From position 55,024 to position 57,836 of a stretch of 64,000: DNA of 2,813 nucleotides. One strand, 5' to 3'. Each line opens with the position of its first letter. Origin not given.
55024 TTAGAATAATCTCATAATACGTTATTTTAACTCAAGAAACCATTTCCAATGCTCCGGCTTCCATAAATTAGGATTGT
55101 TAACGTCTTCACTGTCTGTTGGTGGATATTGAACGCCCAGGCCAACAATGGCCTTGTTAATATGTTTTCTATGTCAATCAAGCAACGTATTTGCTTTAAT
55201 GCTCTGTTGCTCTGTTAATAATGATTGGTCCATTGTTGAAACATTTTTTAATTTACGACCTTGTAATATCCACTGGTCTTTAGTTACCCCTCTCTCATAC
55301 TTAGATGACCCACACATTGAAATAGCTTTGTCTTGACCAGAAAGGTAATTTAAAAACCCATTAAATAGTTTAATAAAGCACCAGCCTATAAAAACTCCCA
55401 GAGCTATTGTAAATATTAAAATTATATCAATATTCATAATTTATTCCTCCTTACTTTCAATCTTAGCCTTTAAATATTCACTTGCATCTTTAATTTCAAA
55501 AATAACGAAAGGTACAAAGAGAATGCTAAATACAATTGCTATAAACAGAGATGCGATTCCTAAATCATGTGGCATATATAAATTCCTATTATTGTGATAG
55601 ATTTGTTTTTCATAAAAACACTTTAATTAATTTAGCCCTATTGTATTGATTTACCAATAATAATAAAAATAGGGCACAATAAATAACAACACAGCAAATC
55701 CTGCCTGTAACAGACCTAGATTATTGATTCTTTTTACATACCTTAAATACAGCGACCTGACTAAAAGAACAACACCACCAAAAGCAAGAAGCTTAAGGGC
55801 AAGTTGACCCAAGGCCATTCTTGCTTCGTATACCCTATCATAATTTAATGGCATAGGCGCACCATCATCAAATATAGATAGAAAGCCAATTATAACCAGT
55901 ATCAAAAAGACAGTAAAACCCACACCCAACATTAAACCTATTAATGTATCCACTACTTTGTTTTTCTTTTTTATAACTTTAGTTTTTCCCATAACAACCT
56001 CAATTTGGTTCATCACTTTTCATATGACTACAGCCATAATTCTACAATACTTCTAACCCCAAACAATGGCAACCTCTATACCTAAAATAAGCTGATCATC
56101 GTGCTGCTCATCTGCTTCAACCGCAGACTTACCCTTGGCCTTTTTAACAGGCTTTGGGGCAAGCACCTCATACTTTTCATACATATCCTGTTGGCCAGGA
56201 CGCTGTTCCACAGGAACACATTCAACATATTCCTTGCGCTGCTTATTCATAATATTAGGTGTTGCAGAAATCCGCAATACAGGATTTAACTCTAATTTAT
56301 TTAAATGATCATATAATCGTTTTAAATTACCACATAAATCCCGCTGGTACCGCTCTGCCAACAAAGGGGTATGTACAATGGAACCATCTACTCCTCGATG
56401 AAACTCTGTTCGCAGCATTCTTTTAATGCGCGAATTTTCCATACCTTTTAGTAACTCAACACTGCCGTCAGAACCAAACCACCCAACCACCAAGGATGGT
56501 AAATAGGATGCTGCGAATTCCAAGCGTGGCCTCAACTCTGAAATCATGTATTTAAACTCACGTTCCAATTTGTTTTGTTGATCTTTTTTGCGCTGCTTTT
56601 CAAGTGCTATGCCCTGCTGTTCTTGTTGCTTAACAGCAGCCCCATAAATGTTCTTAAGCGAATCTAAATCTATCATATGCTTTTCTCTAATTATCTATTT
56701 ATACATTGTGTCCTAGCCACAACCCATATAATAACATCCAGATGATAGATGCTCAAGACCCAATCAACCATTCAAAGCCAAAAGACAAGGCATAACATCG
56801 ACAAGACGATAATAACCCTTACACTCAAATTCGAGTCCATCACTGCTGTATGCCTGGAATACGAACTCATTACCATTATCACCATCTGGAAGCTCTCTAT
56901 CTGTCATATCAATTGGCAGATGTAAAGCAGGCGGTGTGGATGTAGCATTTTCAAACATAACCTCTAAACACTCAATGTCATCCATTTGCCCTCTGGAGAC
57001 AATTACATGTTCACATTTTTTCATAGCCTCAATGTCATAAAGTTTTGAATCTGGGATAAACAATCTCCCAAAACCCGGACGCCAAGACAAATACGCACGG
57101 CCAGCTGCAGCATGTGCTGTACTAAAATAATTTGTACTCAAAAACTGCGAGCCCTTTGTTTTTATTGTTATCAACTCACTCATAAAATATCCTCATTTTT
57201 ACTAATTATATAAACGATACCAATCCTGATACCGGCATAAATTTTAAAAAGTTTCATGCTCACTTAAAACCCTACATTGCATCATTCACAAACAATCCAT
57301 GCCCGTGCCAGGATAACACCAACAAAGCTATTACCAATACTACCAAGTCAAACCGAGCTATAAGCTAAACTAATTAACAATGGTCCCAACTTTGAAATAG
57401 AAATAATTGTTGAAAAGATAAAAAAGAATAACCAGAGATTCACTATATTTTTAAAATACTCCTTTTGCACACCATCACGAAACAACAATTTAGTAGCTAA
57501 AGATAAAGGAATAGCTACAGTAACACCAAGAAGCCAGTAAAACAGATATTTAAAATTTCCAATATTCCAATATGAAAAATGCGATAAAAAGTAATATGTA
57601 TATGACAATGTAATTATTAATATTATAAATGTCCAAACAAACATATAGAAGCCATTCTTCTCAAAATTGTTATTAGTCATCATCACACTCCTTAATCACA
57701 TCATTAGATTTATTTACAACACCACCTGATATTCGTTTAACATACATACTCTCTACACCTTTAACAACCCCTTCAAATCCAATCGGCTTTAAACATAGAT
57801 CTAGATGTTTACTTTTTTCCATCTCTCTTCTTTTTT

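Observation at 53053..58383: Truncated GspE/PilB-type ATPase (C-terminal domain only, Zn tetracysteine intact) followed by a run of small multi-TM proteins: possible novel minimal membrane machine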

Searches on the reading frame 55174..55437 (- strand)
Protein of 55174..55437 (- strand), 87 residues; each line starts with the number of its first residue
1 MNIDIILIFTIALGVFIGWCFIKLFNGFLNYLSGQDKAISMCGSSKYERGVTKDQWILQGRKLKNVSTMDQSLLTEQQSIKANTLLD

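Call 4: search_protein_families(library=pfam, proteins=[window:55174-55437:-], max_evalue=0.1)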
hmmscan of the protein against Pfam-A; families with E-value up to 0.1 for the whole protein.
window:55174-55437:- (87 aa): 1 family
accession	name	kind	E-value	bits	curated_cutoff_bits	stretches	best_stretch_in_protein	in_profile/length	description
PF02635.20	DsrE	-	0.004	17.8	22.7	1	26-72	61-106/116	DsrE/DsrF-like family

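Call 50: search_protein_families(library=ncbifam, proteins=[window:55177-55437:-], max_evalue=0.01)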
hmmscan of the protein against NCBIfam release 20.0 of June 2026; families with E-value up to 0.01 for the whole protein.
window:55177-55437:- (87 aa): 0 families

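Call 51: search_protein_families(library=padloc, proteins=[window:55177-55437:-], max_evalue=0.01)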
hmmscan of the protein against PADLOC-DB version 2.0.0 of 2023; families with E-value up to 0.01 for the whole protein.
window:55177-55437:- (87 aa): 0 families

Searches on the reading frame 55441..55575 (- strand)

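Call 4: search_protein_families(library=pfam, proteins=[window:55441-55575:-], max_evalue=0.1)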
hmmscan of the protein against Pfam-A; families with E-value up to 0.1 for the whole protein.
window:55441-55575:- (44 aa): 1 family
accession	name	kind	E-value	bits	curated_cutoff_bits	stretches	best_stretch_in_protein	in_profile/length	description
PF01484.22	Col_cuticle_N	-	0.074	13.6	23.5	1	7-32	4-29/50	Nematode cuticle collagen N-terminal domain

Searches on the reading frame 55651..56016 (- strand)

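Call 4: search_protein_families(library=pfam, proteins=[window:55651-56016:-], max_evalue=0.1)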
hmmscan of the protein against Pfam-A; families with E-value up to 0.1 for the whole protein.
window:55651-56016:- (121 aa): 2 families
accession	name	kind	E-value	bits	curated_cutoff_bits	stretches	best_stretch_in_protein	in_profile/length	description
PF02508.19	Rnf-Nqr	-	0.015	15.7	23.8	1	7-81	107-169/174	Rnf-Nqr subunit, membrane protein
PF12271.14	Chs7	-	0.023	14.5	25.1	1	7-82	98-175/287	Chitin synthase export chaperone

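Call 50: search_protein_families(library=ncbifam, proteins=[window:55654-55989:-], max_evalue=0.01)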
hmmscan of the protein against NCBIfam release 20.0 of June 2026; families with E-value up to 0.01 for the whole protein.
window:55654-55989:- (112 aa): 0 families

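Call 51: search_protein_families(library=padloc, proteins=[window:55654-55989:-], max_evalue=0.01)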
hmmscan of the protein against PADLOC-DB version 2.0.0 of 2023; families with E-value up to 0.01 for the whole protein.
window:55654-55989:- (112 aa): 0 families

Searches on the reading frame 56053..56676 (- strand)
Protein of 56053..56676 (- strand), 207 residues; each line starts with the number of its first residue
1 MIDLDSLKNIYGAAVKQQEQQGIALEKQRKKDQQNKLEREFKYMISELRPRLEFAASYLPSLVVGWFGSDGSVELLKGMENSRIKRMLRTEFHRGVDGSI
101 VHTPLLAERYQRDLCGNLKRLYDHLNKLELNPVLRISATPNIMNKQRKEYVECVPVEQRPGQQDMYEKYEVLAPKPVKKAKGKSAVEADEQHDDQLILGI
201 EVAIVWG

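Call 4: search_protein_families(library=pfam, proteins=[window:56053-56676:-], max_evalue=0.1)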
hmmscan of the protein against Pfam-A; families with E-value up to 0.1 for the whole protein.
window:56053-56676:- (207 aa): 0 families

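Call 10: search_protein_families(library=phrogs, proteins=[window:56053-56676:-], max_evalue=0.001)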
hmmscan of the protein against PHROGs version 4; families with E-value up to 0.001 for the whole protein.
window:56053-56676:- (207 aa): 0 families

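Call 50: search_protein_families(library=ncbifam, proteins=[window:56056-56676:-], max_evalue=0.01)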
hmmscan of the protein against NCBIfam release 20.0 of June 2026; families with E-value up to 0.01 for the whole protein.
window:56056-56676:- (207 aa): 0 families

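Call 51: search_protein_families(library=padloc, proteins=[window:56056-56676:-], max_evalue=0.01)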
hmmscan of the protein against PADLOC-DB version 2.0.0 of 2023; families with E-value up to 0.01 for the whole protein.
window:56056-56676:- (207 aa): 0 families

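Call 94: predict_structure(protein=window:56056-56676:-)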
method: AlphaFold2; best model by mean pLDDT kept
length: 207 residues; sequences in the alignment: 1
mean_pLDDT: 45.3   pTM: 0.34
mean pLDDT of the five models: 45.3, 40.1, 39.8, 39.2, 38.1
residues with pLDDT >= 90: 1; 70-90: 31; 50-70: 28; < 50: 147
segments of 3 or more residues with pLDDT < 50: 58-118, 124-126, 128-207
pLDDT, mean of each block of 10 residues (from residue 1): 84 87 84 68 59 50 42 41 35 29 31 48 47 34 29 29 30 29 33 28 32
secondary structure, 60 per line:
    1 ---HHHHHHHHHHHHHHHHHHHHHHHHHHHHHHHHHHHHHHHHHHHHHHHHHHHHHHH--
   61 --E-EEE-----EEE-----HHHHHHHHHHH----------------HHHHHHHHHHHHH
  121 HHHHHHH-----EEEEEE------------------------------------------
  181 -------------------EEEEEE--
elements in order: H4-58 E65-67 E73-75 H81-91 H108-127 E133-138 E200-205
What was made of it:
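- Tried and rejected: AF2 of the 207-aa neighbour, tested as a possible N2D supplied in trans: pLDDT 45, unusable (call 94).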

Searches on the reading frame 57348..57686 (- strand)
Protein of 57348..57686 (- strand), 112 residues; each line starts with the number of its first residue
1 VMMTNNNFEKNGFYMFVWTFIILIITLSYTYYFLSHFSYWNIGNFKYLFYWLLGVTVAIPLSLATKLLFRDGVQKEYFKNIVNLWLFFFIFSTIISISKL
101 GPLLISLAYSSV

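Call 17: search_protein_families(library=pfam, proteins=[window:57348-57686:-], max_evalue=0.01)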
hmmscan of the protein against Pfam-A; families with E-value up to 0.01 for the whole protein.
window:57348-57686:- (112 aa): 0 families

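Call 51: search_protein_families(library=padloc, proteins=[window:57351-57686:-], max_evalue=0.01)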
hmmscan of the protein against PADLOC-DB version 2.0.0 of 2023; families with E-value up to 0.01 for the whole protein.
window:57351-57686:- (112 aa): 0 families
